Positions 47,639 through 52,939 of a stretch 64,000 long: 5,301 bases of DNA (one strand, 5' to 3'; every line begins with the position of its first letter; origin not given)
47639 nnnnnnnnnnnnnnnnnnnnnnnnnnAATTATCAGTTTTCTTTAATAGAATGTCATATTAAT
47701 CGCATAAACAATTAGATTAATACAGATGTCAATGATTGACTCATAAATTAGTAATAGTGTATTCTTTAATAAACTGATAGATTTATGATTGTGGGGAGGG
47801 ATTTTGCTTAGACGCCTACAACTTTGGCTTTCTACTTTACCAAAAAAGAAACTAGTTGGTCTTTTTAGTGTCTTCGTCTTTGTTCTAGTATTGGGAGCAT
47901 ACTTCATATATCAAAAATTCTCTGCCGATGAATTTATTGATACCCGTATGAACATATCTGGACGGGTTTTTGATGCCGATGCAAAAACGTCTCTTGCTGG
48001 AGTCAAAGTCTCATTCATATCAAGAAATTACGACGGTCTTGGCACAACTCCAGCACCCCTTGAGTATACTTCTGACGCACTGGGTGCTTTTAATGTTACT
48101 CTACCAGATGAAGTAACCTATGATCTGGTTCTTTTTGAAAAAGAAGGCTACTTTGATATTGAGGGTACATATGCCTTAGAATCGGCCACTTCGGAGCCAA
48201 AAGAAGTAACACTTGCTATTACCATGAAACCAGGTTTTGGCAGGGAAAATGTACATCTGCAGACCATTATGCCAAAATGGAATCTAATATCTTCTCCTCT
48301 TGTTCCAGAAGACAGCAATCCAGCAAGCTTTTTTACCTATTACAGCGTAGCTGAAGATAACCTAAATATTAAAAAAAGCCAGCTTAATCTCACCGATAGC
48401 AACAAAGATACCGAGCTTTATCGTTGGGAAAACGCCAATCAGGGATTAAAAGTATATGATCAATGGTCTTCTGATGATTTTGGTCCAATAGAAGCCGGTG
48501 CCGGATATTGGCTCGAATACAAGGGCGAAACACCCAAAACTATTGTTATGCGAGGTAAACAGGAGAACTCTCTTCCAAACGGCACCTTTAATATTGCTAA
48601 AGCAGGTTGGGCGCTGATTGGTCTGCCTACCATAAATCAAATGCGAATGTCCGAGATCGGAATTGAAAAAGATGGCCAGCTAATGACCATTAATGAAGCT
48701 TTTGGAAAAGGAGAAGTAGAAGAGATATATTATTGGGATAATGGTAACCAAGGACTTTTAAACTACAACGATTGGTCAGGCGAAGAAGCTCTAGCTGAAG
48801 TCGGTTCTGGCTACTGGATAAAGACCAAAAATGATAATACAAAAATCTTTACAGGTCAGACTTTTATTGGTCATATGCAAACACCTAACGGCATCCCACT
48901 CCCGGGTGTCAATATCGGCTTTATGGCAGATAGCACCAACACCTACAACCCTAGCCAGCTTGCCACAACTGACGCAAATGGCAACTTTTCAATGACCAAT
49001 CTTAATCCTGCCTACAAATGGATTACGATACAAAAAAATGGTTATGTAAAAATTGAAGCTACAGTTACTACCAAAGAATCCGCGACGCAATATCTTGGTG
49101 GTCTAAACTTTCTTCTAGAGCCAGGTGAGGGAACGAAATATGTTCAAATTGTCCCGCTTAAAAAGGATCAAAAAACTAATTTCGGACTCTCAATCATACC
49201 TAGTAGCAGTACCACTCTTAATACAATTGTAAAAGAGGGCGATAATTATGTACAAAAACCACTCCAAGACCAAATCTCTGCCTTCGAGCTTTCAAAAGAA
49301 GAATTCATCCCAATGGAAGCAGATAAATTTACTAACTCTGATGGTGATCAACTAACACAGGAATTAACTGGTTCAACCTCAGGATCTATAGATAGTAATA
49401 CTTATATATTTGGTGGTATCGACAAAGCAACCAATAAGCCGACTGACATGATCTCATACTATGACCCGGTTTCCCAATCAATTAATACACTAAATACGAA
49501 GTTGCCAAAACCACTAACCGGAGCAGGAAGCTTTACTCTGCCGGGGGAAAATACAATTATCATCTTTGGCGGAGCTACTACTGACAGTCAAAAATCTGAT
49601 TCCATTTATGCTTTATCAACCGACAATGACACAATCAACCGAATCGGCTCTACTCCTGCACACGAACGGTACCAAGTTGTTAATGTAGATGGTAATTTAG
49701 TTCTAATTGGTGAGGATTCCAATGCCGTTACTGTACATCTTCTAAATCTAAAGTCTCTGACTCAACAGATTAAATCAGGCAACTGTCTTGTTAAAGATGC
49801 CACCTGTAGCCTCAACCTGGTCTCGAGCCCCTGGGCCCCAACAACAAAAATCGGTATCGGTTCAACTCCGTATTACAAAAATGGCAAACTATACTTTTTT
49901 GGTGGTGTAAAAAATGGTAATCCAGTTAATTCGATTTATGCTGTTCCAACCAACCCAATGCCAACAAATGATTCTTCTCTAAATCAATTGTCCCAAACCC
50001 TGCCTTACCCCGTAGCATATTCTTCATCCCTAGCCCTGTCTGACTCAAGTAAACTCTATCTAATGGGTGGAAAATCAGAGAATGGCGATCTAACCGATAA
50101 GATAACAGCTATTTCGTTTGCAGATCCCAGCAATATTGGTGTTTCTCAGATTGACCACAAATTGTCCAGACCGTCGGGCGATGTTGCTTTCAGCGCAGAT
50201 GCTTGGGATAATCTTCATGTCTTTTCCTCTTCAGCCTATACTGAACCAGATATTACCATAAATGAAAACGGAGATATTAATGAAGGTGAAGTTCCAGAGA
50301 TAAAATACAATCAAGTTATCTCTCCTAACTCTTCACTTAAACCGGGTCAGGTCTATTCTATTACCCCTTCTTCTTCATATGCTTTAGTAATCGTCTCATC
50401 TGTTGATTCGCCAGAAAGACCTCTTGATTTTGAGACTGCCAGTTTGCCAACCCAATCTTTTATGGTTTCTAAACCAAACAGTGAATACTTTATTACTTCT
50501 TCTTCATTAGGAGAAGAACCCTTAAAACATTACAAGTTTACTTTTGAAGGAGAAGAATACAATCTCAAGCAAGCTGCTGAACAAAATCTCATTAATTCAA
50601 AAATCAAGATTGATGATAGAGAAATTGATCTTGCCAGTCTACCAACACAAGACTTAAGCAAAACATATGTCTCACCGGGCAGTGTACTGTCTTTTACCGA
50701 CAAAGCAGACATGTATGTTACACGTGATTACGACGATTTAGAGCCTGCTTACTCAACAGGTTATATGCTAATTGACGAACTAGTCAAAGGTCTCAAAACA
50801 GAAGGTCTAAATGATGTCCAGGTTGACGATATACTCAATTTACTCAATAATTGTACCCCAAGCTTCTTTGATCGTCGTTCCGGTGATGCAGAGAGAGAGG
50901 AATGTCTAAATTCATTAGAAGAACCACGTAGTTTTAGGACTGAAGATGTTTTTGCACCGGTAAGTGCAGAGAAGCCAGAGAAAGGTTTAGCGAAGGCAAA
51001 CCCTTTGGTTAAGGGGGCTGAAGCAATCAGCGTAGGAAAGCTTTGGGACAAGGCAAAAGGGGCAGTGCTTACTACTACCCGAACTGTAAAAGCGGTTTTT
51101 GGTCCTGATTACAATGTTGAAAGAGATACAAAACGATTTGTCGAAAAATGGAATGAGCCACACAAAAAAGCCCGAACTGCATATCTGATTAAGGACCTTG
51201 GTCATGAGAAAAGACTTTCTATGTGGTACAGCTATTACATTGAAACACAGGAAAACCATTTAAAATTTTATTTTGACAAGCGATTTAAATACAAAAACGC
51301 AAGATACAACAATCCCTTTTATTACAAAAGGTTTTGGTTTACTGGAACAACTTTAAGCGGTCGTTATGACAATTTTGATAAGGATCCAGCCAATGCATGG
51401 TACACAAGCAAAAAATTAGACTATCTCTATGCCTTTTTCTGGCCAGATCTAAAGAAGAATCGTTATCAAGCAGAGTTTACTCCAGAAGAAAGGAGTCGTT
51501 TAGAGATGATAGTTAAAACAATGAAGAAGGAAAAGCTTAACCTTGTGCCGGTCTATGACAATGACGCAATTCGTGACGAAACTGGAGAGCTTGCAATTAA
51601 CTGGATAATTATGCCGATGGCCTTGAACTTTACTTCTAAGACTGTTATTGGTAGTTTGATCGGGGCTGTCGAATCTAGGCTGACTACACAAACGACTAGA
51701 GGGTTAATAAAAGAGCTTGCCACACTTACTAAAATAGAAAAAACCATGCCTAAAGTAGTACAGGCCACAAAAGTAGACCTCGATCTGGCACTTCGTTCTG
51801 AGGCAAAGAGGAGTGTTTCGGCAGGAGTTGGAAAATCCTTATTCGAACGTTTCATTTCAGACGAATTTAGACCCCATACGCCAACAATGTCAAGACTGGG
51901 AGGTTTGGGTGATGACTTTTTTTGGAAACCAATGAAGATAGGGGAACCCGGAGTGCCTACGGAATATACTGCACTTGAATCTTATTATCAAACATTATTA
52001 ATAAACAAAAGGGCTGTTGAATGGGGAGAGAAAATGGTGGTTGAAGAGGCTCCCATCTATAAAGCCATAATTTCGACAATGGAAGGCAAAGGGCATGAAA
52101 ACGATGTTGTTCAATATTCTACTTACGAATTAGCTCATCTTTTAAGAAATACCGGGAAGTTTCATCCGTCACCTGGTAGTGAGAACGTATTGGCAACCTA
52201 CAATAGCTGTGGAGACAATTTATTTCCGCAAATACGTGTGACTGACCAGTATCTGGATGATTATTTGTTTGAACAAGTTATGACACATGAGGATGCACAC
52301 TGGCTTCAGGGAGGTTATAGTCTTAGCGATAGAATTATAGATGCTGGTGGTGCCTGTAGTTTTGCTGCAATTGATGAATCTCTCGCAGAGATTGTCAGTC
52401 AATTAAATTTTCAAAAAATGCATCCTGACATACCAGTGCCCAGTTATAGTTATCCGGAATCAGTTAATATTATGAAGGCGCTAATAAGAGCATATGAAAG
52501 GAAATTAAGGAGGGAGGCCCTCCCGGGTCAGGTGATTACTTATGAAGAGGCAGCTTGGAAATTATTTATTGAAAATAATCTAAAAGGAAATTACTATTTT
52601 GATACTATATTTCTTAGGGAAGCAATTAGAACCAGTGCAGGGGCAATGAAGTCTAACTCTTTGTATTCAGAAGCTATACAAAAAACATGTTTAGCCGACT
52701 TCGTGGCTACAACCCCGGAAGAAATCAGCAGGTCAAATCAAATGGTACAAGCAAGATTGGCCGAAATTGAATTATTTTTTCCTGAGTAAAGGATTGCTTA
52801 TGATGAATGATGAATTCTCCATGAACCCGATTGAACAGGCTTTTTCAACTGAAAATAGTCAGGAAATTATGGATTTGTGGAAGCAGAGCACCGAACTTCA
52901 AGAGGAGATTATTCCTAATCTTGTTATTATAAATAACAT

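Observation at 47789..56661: Surface-protein locus: 1666-aa TM-anchored giant protein with a novel C-terminal HExxH domain, followed by HEAT-like cytoplasmic, FN3-repeat secreted and lipoprotein genes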

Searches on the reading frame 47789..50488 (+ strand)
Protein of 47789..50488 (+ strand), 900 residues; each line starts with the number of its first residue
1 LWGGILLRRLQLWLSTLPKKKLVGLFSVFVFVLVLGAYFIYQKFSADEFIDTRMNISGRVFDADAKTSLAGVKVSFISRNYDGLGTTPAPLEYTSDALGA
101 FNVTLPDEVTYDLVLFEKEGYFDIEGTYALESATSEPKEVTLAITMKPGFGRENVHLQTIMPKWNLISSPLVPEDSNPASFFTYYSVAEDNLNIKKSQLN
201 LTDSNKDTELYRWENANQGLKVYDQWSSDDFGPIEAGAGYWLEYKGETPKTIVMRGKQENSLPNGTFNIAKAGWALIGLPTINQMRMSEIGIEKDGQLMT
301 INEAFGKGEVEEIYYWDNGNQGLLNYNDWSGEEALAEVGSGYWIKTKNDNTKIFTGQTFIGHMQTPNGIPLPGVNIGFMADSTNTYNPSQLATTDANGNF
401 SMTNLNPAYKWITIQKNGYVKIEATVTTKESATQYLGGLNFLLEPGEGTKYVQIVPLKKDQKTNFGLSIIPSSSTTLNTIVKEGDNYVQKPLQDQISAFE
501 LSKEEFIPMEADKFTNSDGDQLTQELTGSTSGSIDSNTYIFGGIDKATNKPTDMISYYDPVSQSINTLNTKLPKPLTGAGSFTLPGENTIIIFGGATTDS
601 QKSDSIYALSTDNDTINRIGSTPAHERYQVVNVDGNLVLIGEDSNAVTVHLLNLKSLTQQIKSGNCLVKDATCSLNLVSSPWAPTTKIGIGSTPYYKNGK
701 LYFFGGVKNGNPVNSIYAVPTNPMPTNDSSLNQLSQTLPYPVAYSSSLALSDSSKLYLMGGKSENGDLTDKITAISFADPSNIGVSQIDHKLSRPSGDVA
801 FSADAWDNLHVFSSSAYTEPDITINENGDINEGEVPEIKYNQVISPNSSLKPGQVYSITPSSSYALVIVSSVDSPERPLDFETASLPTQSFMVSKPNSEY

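Call 31: find_homologous_proteins(query=window:47789-50488:+, max_evalue=0.001)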
Query window:47789-50488:+ (900 aa): 2 proteins with E <= 0.001 among 8000 candidates.
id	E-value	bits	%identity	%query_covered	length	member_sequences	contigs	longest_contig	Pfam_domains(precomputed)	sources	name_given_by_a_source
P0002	2.2e-46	177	35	40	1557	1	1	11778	PF00041.28,PF16656.12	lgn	-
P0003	1.7e-4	38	30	8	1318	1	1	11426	PF08400.17,PF16371.13,PF17802.8,PF23193.2,PF00775.28,PF13620.13,PF17210.10,PF10670.16,PF13715.13,PF25020.2,PF22902.3,PF01060.30,PF02369.23,PF14686.13,PF24025.2,PF20598.5,PF15976.12,PF09430.17,PF22904.4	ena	-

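Call 35: find_encoding_contigs(protein=P0002, flank=10000)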
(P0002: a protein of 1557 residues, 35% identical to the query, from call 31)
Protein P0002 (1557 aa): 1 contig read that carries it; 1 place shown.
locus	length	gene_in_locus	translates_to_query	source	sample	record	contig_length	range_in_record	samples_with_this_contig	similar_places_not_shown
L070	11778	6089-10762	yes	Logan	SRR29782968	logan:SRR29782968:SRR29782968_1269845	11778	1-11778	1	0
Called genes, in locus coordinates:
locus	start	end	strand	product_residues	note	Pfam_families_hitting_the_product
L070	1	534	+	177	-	?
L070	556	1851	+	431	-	-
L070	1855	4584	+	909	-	PF19590:TrbL_3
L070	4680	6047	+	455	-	-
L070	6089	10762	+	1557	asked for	PF00041:fn3 (weak), PF16656:Pur_ac_phosph_N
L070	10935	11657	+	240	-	PF16976:RcpC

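Call 38: search_protein_families(library=pfam, proteins=[P0002, L070:556-1851:+, L070:1855-4584:+, L070:4680-6047:+, L070:10935-11657:+, L070:1-534:+], max_evalue=0.1)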
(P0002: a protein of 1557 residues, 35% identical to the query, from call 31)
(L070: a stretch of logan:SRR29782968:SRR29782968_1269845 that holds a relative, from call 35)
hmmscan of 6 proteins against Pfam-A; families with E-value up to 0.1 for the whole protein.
P0002 (1557 aa): 6 families
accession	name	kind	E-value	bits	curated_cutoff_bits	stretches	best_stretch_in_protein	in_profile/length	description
PF16656.11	Pur_ac_phosph_N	-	3.5e-14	53.6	30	2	1105-1183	7-91/93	Purple acid Phosphatase, N-terminal domain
PF00041.27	fn3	-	4.9e-12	46.3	25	1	1104-1182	6-81/84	Fibronectin type III domain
PF13620.12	CarboxypepD_reg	-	0.0027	18.5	32.3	1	49-113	2-60/82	Carboxypeptidase regulatory-like domain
PF25059.1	FN3_DSCAM-DSCAML_C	-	0.0055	17.5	39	0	1146-1178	41-73/89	DSCAM/DSCAML C-terminal Fn3-like domain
PF10179.15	NDNF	-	0.0086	16.6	27.3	0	1150-1170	89-109/127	Neuron-derived neurotrophic factor, first Fn(III) domain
PF09259.16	Fve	-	0.033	14.8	25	0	1373-1434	28-89/111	Fungal immunomodulatory protein Fve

L070:556-1851:+ (431 aa): 0 families

L070:1855-4584:+ (909 aa): 0 families

L070:4680-6047:+ (455 aa): 0 families

L070:10935-11657:+ (240 aa): 1 family
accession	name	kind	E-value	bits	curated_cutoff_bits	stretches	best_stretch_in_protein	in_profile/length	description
PF16976.10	RcpC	-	1.7e-24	86.4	28.8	1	50-157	2-114/114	Flp pilus assembly protein RcpC/CpaB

L070:1-534:+ (177 aa): 0 families

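Call 106: search_protein_families(library=ncbifam, proteins=[P0002, L070:4680-6044:+], max_evalue=1)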
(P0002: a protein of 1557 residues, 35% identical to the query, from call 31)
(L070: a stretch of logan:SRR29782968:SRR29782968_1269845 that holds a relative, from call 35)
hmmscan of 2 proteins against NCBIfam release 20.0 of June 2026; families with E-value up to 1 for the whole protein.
P0002 (1557 aa): 0 families

L070:4680-6044:+ (455 aa): 0 families

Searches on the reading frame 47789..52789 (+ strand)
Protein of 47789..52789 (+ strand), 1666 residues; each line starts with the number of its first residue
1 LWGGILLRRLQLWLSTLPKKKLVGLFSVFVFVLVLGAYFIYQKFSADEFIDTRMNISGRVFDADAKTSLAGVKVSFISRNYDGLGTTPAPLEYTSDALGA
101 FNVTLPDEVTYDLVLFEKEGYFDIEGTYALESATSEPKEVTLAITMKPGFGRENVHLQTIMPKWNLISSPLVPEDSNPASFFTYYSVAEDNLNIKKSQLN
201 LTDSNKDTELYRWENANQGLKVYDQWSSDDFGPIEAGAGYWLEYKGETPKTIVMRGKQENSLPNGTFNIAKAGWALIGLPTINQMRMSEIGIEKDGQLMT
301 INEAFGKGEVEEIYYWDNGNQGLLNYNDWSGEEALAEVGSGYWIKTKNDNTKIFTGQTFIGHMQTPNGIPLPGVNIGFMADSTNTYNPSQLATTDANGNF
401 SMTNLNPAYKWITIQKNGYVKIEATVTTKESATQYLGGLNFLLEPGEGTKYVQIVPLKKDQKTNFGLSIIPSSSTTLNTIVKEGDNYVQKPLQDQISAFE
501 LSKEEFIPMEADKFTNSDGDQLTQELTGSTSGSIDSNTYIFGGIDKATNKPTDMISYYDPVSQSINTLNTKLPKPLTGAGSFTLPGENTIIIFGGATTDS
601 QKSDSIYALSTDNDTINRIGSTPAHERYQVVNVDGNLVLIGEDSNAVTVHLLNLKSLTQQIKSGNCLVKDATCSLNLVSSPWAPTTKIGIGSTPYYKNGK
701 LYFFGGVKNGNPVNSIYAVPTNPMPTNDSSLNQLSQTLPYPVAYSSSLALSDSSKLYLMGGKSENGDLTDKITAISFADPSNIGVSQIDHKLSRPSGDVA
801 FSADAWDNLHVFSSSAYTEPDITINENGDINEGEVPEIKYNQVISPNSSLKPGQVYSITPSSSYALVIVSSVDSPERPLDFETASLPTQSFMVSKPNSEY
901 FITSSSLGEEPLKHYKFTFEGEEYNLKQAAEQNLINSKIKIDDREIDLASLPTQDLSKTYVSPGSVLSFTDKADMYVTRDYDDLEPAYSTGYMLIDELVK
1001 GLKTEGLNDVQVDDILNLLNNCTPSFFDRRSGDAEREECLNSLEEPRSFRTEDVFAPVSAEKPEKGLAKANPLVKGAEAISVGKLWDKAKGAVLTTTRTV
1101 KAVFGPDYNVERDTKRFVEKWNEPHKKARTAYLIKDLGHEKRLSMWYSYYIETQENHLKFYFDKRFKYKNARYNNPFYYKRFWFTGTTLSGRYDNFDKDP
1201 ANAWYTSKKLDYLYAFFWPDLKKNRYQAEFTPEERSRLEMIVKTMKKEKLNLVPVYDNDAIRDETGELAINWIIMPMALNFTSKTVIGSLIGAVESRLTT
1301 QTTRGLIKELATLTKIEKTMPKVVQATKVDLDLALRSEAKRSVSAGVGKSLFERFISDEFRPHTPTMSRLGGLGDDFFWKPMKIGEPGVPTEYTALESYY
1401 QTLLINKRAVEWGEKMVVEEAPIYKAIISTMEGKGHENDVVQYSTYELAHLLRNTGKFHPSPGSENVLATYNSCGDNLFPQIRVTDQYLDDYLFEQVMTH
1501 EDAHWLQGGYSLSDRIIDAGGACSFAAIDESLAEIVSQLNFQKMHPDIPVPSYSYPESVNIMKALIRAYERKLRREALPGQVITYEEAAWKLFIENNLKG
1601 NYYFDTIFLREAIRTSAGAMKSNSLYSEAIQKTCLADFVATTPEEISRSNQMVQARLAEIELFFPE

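Call 5: search_protein_families(library=pfam, proteins=[window:47789-52789:+], max_evalue=0.1)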
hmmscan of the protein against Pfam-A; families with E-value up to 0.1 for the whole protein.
window:47789-52789:+ (1666 aa): 15 families
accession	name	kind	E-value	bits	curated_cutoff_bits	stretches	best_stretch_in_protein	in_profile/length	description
PF24681.1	Kelch_KLHDC2_KLHL20_DRC7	-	1.3e-16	61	50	2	531-641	4-120/221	KLHDC2/KLHL20/DRC7 Kelch-repeats domain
PF13620.12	CarboxypepD_reg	-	3.7e-11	43.7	32.3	1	364-432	7-73/82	Carboxypeptidase regulatory-like domain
PF24996.1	NANM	-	3.4e-10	39.7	45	1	531-597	59-126/350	N-acetylneuraminate epimerase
PF13964.12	Kelch_6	-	1.7e-09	37.8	25.3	1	580-625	5-48/50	Kelch motif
PF13715.12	CarbopepD_reg_2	-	1.6e-08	34.9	32.2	1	365-434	8-70/88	CarboxypepD_reg-like domain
PF24981.1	Beta-prop_ATRN-LZTR1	-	6.7e-08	32.6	50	2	539-622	2-198/289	Attractin/LZTR1 beta-propeller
PF13418.12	Kelch_4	-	6.2e-07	29.7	21.6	1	586-623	11-48/49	Galactose oxidase, central domain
PF13415.12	Kelch_3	-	8.6e-07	29.4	22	1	588-624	2-38/48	Galactose oxidase, central domain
PF01344.31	Kelch_1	-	5.7e-06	26.2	20.1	1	528-563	4-37/46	Kelch motif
PF02369.22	Big_1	-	0.00079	19.9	34.9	1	361-432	23-86/93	Bacterial Ig-like domain (group 1)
PF07646.21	Kelch_2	-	0.0039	17.5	21.3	0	528-552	4-26/48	Kelch motif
PF20598.4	DUF6795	-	0.039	14.7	27.4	0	366-407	7-48/103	Domain of unknown function (DUF6795)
PF17802.7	SpaA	-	0.072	13.7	23.1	0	368-419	13-65/91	Prealbumin-like fold domain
PF25210.1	Kelch_FKB95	-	0.08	13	70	0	517-568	71-123/268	FKB95, Kelch-repeats domain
PF25020.1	TTR_TEN1-4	-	0.087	13.2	27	0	361-427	11-72/86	Teneurin TTR-like domain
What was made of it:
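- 48878..49084 (+): Second CarboxypepD_reg domain (residues 364-432). Pfam PF13620, E 3.7e-11, above the gathering score (call 5).
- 49301..50323 (+): Kelch-type beta-propeller insert (residues about 505-845), an optional module. Pfam Kelch families, E 1e-16 for residues 528-650 (call 5).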

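Call 6: search_protein_families(library=ncbifam, proteins=[window:47789-52789:+], max_evalue=0.1)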
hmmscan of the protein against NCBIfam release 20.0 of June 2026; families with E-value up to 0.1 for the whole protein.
window:47789-52789:+ (1666 aa): 3 families
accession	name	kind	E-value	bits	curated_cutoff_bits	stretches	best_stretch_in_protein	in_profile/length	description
NF010730.0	PRK14131.1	subfamily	3e-09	36.1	416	1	524-597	81-157/384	N-acetylneuraminate epimerase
TIGR03547.1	muta_rot_YjhT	subfamily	5.3e-09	35.7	256.35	1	525-597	53-128/346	YjhT family mutarotase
TIGR03548.1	mutarot_permut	subfamily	0.00017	20.8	243.2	0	589-653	124-190/323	cyclically-permuted mutarotase family protein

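Call 9: search_protein_families(library=padloc, proteins=[window:47789-52789:+], max_evalue=1)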
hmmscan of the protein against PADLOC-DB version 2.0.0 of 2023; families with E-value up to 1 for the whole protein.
window:47789-52789:+ (1666 aa): 0 families

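Call 10: search_protein_families(library=phrogs, proteins=[window:47789-52789:+], max_evalue=1)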
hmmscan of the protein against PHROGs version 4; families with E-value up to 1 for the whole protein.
window:47789-52789:+ (1666 aa): 0 families

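Call 93: find_related_loci(query=A1, collection=viral_contigs, flank=8000)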
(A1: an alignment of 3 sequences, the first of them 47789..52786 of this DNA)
Query A1 (1666 aa) in viral_contigs; peptide patterns used: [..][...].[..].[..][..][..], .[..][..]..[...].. (x = any residue, [..] = any of these).
348 stretches matched a pattern, but none encodes a relative of the query by tblastn (E <= 1e-3).
